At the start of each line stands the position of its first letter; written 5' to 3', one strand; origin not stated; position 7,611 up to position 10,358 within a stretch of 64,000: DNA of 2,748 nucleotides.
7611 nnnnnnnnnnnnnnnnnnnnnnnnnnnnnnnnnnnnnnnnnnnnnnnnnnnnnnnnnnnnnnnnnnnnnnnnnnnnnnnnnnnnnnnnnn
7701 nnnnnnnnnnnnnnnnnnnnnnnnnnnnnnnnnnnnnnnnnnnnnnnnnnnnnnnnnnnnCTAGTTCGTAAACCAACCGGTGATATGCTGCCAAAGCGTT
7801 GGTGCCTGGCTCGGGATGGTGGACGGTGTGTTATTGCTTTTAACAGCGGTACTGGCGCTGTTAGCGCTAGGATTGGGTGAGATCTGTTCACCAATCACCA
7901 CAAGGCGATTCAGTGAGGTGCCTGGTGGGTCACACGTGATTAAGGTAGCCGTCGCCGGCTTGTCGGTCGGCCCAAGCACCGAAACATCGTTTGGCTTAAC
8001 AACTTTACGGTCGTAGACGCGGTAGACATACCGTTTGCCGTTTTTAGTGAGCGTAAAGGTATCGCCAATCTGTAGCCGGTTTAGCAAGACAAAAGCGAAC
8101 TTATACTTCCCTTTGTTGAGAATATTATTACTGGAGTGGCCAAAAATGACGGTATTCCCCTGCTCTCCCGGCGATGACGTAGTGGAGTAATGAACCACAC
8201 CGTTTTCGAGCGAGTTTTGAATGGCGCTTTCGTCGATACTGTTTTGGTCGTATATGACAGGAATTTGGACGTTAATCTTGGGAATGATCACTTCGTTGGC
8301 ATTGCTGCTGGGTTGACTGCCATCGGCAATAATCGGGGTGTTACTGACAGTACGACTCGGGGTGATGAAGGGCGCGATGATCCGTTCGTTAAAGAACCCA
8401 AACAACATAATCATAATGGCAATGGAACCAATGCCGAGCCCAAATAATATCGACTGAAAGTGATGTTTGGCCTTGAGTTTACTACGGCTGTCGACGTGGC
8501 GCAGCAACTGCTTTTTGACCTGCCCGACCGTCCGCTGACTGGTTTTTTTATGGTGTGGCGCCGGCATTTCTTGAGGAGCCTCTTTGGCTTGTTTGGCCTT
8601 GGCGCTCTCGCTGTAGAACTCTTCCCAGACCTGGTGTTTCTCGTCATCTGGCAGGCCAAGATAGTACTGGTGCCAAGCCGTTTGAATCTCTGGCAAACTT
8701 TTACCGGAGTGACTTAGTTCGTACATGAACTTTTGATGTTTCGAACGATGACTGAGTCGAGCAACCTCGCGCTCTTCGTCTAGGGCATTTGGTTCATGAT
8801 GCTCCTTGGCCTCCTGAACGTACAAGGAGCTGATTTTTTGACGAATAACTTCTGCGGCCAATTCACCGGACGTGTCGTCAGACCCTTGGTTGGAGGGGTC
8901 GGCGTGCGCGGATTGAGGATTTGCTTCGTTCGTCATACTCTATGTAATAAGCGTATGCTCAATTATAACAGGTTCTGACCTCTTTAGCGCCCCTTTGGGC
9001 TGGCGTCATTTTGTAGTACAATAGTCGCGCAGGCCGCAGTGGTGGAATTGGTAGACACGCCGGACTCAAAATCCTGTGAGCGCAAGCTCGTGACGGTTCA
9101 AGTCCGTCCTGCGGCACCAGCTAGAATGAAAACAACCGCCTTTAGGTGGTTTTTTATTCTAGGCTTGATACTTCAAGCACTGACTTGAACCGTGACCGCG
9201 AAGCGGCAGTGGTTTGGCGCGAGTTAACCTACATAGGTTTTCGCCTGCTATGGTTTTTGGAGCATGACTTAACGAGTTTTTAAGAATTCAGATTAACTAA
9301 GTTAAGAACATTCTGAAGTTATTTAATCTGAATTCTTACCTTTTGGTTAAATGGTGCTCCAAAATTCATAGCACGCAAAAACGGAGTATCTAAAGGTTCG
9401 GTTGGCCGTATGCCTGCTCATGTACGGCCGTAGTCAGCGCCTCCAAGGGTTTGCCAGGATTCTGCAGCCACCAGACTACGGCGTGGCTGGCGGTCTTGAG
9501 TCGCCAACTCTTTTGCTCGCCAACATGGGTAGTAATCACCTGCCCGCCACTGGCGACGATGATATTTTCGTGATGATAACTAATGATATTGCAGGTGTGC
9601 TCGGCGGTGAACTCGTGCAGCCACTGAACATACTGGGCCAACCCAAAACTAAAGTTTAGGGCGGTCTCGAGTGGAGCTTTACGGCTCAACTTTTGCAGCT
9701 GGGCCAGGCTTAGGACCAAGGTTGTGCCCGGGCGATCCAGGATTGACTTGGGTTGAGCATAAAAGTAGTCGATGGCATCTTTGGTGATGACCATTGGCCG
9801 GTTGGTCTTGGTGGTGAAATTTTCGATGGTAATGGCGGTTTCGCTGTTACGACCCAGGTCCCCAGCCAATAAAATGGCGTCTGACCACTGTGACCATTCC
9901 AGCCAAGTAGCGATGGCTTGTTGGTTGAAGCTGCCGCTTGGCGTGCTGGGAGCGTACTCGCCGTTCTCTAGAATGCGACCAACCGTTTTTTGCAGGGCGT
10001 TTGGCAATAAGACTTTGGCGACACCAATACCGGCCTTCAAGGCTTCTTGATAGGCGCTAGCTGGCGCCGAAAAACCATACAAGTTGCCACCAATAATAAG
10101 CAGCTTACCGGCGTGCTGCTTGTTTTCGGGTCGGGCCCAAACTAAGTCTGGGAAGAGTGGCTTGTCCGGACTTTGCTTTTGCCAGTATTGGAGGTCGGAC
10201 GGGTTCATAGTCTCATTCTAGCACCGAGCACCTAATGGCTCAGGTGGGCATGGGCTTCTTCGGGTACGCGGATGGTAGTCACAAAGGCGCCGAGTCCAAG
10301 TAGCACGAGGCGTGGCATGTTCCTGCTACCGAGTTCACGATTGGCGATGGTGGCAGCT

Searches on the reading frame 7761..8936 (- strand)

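Call 61: search_protein_families(library=pfam, proteins=[window:7761-8936:-], max_evalue=0.001)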
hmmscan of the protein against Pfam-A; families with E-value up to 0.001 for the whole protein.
window:7761-8936:- (391 aa): 1 family
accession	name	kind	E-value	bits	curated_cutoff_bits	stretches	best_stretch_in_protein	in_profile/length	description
PF04203.18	Sortase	-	1.2e-26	93.4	26.6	1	218-350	3-123/125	Sortase domain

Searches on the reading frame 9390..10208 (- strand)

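Call 60: search_protein_families(library=pfam, proteins=[window:9390-10208:-], max_evalue=0.001)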
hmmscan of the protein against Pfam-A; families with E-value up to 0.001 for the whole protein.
window:9390-10208:- (272 aa): 0 families

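Call 62: search_protein_families(library=ncbifam, proteins=[window:9390-10208:-], max_evalue=0.01)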
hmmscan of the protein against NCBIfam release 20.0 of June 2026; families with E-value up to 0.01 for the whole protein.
window:9390-10208:- (272 aa): 2 families
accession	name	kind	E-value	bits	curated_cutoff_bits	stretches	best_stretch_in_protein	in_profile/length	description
TIGR00196.1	yjeF_cterm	hypoth_equivalog_domain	2.5e-05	23.7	129.85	1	30-148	21-137/277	NAD(P)H-hydrate dehydratase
NF007856.0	PRK10565.1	equivalog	0.0014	17.3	703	1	29-154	250-365/510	bifunctional ADP-dependent NAD(P)H-hydrate dehydratase/NAD(P)H-hydrate epimerase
